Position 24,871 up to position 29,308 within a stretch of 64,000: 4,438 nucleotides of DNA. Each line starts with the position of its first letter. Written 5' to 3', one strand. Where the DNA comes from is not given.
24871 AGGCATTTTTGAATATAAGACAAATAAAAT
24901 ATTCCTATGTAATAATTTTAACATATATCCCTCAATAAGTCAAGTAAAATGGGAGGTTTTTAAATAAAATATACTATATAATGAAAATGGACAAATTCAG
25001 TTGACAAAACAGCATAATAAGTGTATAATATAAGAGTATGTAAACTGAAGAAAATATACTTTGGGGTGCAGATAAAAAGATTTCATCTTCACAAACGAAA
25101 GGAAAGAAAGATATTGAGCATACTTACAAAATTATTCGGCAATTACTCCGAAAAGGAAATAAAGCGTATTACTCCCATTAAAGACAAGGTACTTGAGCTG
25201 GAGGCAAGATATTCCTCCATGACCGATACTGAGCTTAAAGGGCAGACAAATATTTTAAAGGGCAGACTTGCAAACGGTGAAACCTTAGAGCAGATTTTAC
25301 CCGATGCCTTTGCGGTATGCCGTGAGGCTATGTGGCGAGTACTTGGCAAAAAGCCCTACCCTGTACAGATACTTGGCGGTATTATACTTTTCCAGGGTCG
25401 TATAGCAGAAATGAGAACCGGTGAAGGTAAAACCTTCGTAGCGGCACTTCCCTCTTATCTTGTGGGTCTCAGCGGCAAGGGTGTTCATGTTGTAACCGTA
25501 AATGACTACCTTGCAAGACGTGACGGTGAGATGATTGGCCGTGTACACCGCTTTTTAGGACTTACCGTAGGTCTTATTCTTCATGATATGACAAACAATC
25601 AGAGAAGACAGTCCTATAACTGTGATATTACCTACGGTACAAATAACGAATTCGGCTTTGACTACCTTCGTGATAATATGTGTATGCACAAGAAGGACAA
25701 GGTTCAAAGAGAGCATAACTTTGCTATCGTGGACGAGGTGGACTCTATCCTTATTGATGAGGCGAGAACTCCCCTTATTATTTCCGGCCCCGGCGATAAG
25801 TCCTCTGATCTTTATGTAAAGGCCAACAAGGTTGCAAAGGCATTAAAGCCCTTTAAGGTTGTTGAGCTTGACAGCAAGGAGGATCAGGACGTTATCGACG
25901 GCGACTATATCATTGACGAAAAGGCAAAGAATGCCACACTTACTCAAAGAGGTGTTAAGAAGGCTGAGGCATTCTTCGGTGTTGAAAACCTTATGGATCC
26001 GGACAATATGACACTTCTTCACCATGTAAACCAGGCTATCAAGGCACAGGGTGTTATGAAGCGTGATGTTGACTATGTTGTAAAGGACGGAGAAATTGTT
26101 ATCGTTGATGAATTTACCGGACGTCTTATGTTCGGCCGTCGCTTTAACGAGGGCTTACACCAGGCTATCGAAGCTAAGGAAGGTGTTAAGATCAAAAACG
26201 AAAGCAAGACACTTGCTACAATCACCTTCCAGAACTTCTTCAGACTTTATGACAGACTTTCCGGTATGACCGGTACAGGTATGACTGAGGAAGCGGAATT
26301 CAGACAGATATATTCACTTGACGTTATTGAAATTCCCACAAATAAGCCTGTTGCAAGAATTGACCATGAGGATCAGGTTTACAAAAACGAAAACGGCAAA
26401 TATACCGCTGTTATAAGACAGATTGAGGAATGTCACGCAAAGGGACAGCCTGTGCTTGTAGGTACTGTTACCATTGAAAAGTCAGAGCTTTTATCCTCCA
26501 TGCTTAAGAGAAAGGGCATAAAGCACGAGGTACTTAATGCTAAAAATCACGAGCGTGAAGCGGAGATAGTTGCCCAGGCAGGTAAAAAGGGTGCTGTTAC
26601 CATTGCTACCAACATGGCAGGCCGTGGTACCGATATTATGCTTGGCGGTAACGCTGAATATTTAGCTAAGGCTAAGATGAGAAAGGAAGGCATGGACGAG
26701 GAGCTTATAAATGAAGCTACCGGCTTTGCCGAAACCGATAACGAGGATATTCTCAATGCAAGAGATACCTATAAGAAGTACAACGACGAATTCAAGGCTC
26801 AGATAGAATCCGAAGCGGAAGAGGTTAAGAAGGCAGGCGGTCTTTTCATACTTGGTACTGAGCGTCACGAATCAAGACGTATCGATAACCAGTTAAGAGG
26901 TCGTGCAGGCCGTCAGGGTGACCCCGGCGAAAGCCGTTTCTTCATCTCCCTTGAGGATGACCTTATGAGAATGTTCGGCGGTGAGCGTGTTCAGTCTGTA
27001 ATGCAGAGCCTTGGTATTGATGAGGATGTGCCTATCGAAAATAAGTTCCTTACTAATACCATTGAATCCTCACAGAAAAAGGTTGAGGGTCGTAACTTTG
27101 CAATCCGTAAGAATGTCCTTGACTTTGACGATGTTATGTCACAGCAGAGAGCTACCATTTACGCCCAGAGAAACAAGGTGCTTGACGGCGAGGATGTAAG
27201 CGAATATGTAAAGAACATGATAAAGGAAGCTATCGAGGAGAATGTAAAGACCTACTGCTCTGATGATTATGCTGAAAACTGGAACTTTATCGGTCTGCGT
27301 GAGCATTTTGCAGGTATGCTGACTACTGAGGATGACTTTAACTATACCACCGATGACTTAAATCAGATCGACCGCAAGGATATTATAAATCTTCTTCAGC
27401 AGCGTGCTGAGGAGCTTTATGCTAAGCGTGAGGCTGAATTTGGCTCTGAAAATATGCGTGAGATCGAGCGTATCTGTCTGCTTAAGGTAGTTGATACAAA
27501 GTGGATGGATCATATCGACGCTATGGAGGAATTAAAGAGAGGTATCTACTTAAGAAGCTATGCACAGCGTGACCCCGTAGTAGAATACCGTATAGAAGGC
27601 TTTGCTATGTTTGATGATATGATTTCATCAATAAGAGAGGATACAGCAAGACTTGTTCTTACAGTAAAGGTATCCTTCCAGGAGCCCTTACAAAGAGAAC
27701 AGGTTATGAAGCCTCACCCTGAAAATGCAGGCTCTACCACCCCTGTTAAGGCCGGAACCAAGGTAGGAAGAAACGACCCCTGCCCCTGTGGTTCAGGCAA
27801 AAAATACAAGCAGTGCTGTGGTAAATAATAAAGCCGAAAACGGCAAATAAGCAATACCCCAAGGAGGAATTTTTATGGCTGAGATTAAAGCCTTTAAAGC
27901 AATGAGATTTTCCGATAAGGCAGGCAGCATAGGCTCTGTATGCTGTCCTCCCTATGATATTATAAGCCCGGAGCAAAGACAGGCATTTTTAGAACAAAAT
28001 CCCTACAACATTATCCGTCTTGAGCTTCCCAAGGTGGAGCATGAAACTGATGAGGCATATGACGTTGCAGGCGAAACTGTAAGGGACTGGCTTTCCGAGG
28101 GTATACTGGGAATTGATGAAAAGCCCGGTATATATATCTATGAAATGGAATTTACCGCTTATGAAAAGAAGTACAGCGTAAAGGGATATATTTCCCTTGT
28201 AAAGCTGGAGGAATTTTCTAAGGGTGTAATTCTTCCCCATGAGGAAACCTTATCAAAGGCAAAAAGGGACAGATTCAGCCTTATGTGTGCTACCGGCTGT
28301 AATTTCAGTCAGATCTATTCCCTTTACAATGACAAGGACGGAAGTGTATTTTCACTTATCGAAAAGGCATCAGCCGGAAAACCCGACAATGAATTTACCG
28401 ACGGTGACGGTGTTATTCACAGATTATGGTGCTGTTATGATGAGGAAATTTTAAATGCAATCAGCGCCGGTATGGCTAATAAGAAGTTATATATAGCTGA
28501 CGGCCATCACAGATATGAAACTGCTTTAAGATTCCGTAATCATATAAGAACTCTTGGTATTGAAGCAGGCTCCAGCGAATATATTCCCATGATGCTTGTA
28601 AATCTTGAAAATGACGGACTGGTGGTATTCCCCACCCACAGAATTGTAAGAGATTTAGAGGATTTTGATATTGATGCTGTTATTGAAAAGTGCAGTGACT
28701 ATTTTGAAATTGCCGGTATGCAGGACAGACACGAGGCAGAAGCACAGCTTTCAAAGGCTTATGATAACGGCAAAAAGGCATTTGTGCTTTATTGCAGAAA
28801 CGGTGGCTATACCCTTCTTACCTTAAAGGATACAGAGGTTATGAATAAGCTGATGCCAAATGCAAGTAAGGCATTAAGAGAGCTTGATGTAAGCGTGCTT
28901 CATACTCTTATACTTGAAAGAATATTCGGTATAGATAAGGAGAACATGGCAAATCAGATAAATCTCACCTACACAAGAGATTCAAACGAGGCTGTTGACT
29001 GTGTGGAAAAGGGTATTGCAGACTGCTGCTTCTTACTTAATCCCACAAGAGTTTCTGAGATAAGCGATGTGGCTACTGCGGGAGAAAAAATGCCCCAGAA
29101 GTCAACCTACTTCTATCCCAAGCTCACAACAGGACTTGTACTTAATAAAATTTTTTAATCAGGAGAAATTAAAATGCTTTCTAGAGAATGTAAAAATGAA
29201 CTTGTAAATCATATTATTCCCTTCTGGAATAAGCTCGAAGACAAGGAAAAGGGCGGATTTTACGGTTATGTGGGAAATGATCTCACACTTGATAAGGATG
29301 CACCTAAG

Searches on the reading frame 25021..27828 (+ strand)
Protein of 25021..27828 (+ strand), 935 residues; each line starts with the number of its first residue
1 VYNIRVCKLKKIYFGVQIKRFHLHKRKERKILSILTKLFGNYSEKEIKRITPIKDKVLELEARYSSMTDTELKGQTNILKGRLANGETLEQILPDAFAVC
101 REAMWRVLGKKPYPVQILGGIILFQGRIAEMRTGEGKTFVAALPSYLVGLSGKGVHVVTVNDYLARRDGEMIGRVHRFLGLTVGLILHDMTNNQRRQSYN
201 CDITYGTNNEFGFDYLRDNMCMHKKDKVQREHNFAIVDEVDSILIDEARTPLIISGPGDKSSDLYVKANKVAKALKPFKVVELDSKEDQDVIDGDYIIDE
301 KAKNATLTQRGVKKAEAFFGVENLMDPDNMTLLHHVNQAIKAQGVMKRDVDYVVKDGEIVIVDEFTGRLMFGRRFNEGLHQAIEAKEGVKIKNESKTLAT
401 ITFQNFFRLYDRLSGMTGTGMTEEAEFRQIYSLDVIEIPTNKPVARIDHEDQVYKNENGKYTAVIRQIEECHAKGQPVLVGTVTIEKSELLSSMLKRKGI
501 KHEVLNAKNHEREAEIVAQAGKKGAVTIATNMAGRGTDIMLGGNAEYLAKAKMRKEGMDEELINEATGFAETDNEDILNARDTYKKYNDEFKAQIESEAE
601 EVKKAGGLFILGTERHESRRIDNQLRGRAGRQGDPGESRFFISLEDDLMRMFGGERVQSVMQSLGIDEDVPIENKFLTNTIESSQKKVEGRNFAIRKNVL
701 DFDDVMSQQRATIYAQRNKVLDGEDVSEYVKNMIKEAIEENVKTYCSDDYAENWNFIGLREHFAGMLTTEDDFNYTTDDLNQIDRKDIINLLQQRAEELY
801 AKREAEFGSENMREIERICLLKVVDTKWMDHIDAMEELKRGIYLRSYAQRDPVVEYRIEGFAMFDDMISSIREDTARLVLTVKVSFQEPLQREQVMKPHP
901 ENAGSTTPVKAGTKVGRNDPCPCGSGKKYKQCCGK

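Call 59: search_protein_families(library=pfam, proteins=[window:25021-27828:+], max_evalue=0.00001)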
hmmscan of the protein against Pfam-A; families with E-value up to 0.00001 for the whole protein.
window:25021-27828:+ (935 aa): 5 families
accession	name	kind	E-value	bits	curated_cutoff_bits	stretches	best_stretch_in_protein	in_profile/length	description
PF07517.20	SecA_DEAD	-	7.1e-125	416.5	24.6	1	36-428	2-290/290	SecA DEAD-like domain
PF21090.3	P-loop_SecA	-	3.9e-97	324.2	27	1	443-669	1-205/205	SecA P-loop domain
PF07516.18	SecA_SW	-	2.7e-68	230.4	26.7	1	671-882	1-199/200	SecA Wing and Scaffold domain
PF01043.26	SecA_PP_bind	-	5.6e-42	143.2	23.5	1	261-384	2-110/110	SecA preprotein cross-linking domain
PF02810.21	SEC-C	-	6.1e-10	39.2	20.4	1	917-935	1-19/19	SEC-C motif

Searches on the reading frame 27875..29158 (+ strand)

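Call 59: search_protein_families(library=pfam, proteins=[window:27875-29158:+], max_evalue=0.00001)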
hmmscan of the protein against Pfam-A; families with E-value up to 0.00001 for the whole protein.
window:27875-29158:+ (427 aa): 1 family
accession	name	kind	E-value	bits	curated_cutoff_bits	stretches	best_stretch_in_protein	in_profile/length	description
PF06245.16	DUF1015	-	5.4e-90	302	25.8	1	4-340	1-325/325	Protein of unknown function (DUF1015)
